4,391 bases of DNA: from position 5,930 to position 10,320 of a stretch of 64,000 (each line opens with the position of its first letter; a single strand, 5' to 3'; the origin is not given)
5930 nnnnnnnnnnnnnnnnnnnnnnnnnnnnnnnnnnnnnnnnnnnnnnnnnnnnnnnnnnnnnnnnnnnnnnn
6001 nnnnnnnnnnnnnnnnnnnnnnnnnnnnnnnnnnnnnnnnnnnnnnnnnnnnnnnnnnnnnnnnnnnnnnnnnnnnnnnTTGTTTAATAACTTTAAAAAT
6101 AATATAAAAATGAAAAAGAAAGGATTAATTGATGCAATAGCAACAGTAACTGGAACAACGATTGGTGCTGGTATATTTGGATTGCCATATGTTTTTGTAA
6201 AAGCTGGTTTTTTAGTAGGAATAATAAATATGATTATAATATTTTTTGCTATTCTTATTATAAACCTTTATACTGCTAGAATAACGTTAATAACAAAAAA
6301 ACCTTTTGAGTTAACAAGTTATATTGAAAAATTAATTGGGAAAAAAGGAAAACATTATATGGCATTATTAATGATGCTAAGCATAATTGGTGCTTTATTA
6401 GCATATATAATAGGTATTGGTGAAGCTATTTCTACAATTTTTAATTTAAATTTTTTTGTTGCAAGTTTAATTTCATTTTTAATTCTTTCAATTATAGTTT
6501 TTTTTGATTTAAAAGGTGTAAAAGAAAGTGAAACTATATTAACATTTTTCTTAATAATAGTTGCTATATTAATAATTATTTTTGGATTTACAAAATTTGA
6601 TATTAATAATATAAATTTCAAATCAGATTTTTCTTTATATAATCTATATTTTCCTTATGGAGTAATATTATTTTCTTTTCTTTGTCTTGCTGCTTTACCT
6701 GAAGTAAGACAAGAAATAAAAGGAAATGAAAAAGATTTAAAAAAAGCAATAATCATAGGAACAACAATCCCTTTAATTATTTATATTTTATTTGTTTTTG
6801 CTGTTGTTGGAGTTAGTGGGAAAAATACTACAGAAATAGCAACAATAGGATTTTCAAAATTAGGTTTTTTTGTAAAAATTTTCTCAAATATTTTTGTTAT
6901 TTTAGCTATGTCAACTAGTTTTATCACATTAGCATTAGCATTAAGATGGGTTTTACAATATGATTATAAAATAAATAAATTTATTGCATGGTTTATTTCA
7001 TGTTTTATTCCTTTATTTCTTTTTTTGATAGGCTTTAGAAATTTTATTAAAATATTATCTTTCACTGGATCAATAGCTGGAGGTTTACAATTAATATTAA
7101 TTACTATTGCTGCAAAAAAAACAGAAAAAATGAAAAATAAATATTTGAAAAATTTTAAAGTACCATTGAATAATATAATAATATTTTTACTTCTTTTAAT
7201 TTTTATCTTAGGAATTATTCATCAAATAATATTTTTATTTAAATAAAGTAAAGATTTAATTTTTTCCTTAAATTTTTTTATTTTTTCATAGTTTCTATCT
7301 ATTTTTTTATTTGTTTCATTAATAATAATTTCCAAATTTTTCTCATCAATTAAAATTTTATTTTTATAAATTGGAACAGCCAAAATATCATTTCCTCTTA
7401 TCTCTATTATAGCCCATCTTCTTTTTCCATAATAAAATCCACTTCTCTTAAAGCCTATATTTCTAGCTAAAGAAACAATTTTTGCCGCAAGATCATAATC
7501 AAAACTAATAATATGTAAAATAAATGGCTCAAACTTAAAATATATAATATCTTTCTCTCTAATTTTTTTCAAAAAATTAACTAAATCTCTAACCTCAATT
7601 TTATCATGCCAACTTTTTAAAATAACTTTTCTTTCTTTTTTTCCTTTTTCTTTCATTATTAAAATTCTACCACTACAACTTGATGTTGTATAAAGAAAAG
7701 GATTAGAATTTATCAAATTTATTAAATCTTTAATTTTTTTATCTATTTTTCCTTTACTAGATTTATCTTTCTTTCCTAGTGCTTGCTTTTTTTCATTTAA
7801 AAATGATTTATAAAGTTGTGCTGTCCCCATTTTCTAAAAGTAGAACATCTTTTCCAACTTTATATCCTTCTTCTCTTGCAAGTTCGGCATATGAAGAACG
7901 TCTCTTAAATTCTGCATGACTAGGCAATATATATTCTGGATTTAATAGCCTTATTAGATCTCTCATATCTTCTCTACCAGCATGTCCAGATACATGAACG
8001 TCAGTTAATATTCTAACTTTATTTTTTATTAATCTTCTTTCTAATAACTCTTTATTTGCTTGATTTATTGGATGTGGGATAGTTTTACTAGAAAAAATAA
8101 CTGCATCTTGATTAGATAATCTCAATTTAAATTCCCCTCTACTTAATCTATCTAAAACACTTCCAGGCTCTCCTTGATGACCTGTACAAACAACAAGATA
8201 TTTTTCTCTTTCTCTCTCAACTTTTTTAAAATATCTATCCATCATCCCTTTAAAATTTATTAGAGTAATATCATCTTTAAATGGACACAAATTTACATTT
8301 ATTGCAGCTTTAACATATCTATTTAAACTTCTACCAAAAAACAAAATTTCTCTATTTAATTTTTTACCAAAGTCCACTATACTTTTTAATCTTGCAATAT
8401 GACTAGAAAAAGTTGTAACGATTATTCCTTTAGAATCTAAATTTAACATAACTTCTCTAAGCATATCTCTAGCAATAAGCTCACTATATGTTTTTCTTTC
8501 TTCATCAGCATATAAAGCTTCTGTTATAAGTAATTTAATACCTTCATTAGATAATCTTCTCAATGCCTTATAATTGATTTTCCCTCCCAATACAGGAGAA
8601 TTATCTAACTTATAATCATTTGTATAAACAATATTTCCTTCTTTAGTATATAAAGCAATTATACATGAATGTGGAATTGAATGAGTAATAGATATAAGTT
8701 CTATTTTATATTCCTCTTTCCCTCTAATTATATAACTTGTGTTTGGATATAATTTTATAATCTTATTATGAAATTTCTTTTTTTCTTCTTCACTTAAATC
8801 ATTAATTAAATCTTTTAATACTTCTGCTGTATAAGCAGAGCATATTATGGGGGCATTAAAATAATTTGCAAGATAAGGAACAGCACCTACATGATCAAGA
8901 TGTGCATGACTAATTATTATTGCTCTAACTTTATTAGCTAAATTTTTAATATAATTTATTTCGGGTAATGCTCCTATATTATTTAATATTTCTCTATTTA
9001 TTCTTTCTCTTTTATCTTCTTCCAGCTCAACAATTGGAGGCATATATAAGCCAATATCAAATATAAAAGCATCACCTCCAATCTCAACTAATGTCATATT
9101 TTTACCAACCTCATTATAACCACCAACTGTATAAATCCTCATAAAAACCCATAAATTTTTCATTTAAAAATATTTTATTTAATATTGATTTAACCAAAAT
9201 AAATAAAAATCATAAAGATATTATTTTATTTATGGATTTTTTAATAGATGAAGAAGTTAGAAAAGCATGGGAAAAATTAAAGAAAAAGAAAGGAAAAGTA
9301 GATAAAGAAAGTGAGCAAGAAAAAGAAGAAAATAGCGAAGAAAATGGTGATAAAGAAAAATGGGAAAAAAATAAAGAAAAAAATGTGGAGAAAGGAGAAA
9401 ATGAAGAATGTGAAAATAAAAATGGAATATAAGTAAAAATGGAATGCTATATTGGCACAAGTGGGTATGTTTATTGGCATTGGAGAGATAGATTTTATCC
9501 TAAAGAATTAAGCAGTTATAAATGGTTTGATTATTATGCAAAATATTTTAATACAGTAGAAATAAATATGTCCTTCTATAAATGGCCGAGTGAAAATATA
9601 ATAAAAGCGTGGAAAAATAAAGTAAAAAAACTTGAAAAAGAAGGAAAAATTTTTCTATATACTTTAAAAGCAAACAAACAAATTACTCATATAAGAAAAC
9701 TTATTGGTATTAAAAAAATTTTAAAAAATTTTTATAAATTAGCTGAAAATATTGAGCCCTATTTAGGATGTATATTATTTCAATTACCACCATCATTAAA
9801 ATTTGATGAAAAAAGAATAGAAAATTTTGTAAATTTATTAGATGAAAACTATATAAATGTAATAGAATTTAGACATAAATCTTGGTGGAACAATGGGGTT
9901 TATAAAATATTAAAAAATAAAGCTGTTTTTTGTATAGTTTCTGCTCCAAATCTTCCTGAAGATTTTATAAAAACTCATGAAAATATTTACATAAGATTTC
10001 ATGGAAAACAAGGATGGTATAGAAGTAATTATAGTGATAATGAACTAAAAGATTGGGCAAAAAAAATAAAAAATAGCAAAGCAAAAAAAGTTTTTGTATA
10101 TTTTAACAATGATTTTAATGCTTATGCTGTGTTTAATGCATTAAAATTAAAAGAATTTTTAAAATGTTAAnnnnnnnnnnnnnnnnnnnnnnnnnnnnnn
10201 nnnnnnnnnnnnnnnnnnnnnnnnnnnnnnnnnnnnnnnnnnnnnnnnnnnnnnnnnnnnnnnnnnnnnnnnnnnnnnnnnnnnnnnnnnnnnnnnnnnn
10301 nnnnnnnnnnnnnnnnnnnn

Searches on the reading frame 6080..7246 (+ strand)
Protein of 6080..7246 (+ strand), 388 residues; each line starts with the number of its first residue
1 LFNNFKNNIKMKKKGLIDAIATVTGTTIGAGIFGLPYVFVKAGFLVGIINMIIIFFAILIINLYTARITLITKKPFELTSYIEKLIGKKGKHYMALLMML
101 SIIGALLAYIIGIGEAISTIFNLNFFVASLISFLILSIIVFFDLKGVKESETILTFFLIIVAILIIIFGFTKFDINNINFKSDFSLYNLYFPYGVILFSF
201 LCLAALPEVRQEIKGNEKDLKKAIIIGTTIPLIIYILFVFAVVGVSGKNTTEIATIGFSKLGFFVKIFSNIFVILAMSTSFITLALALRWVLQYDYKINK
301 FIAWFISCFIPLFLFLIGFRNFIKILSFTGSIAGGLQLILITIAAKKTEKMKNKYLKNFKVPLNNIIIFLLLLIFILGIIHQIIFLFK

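Call 62: search_protein_families(library=pfam, proteins=[window:6080-7246:+], max_evalue=0.001)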
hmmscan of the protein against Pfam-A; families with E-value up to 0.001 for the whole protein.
window:6080-7246:+ (388 aa): 5 families
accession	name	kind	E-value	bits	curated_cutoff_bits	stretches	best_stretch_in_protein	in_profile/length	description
PF03222.19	Trp_Tyr_perm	-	4.2e-30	105.6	22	1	13-380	2-391/393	Tryptophan/tyrosine permease family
PF01490.24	Aa_trans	-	2.5e-13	49.9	25.6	1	15-383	4-409/410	Transmembrane amino acid transporter protein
PF13520.12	AA_permease_2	-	4.2e-10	39.6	27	1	15-291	2-298/427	Amino acid permease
PF01566.24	Nramp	-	1.7e-06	27.8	29.8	1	51-172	19-139/357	Natural resistance-associated macrophage protein-like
PF00324.27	AA_permease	-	2.2e-06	27.1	24.6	1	25-276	8-281/470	Amino acid permease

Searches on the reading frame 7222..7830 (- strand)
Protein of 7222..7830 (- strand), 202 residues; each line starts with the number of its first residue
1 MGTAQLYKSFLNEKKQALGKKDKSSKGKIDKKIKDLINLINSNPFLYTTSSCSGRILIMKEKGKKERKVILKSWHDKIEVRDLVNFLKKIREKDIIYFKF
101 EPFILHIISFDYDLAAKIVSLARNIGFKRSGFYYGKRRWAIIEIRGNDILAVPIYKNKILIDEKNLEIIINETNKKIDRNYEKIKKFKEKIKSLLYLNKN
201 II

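Call 63: search_protein_families(library=pfam, proteins=[window:7222-7830:-], max_evalue=0.001)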
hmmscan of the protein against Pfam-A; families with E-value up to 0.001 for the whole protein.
window:7222-7830:- (202 aa): 1 family
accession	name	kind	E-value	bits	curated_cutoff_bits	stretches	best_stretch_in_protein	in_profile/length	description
PF02676.19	TYW3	-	4.7e-45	153.9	27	1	16-192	5-210/211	Methyltransferase TYW3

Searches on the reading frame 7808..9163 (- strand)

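Call 8: search_protein_families(library=pfam, proteins=[window:7808-9163:-], max_evalue=0.00001)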
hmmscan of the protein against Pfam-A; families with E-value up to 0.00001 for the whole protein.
window:7808-9163:- (451 aa): 4 families
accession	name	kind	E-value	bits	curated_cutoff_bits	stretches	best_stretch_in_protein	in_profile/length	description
PF22505.1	RNase_J_b_CASP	-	9.9e-24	84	27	1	246-366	3-116/126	Ribonuclease J, beta-CASP domain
PF00753.33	Lactamase_B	-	6.6e-16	59.3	22.7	1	19-195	4-161/196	Metallo-beta-lactamase superfamily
PF07521.17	RMMBL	-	3.1e-11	43.5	21.6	1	387-436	9-60/63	Zn-dependent metallo-hydrolase RNA specificity domain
PF12706.13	Lactamase_B_2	-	6.7e-08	32.8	27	1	76-183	28-142/200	Beta-lactamase superfamily domain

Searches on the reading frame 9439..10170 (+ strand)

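Call 62: search_protein_families(library=pfam, proteins=[window:9439-10170:+], max_evalue=0.001)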
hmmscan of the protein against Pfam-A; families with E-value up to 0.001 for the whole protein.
window:9439-10170:+ (243 aa): 1 family
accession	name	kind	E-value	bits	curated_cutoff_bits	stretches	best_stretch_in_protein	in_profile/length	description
PF01904.24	DUF72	-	1.3e-58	199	25.3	1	20-239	1-216/217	Protein of unknown function DUF72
